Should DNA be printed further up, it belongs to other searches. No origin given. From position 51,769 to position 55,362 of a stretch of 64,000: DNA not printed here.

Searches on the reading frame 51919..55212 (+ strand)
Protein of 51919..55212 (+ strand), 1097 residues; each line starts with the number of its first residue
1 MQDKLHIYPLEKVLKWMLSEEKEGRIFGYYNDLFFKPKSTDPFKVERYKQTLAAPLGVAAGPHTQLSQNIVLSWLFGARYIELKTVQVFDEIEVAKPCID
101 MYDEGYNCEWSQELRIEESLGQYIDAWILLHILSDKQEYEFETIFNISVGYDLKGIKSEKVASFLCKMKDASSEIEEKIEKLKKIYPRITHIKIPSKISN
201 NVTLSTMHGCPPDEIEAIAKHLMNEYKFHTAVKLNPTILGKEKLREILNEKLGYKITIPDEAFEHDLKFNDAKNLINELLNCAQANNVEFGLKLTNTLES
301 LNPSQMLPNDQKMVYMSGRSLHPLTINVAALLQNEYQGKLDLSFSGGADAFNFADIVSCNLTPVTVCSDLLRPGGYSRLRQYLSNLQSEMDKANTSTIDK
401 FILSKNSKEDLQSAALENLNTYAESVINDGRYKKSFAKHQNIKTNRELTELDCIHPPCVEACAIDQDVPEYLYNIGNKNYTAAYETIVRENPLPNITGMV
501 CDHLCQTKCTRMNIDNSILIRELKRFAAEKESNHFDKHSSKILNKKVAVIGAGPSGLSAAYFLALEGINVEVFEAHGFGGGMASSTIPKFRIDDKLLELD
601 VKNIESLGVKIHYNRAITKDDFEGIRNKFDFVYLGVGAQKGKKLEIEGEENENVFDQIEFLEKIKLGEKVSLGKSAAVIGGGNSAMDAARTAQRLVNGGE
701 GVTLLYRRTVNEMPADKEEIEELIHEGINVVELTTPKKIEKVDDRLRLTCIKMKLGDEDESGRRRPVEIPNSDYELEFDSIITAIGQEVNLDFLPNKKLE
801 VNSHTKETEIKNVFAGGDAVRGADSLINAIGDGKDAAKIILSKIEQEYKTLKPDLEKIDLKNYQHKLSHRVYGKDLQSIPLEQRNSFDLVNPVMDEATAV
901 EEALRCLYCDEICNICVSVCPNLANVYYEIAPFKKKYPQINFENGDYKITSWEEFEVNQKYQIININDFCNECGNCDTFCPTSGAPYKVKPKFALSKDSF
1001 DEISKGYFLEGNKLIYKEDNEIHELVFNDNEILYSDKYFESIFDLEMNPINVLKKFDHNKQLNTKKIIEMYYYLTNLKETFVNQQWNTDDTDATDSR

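Call 40: search_protein_families(library=pfam, proteins=[window:51919-55212:+], max_evalue=0.00001)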
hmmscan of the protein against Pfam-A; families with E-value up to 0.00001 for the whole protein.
window:51919-55212:+ (1097 aa): 7 families
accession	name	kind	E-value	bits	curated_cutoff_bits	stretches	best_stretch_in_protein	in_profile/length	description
PF07992.20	Pyr_redox_2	-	2.2e-25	90.1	26.1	1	545-833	1-291/291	Pyridine nucleotide-disulphide oxidoreductase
PF14691.11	Fer4_20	-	1.2e-20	73.8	25.8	1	451-533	25-110/113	Dihydroprymidine dehydrogenase domain II, 4Fe-4S cluster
PF13738.12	Pyr_redox_3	-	2.7e-12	47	30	1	639-817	136-305/305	Pyridine nucleotide-disulphide oxidoreductase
PF13450.12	NAD_binding_8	-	7e-09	36.3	21.9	1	549-593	1-46/68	NAD(P)-binding Rossmann-like domain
PF00070.33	Pyr_redox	-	7.4e-08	33.2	22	0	676-745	2-72/82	Pyridine nucleotide-disulphide oxidoreductase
PF01946.23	Thi4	-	6.7e-07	29.2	26.2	1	540-583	13-58/235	Thi4 family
PF01266.30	DAO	-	2e-06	28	27.9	1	546-581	1-37/353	FAD dependent oxidoreductase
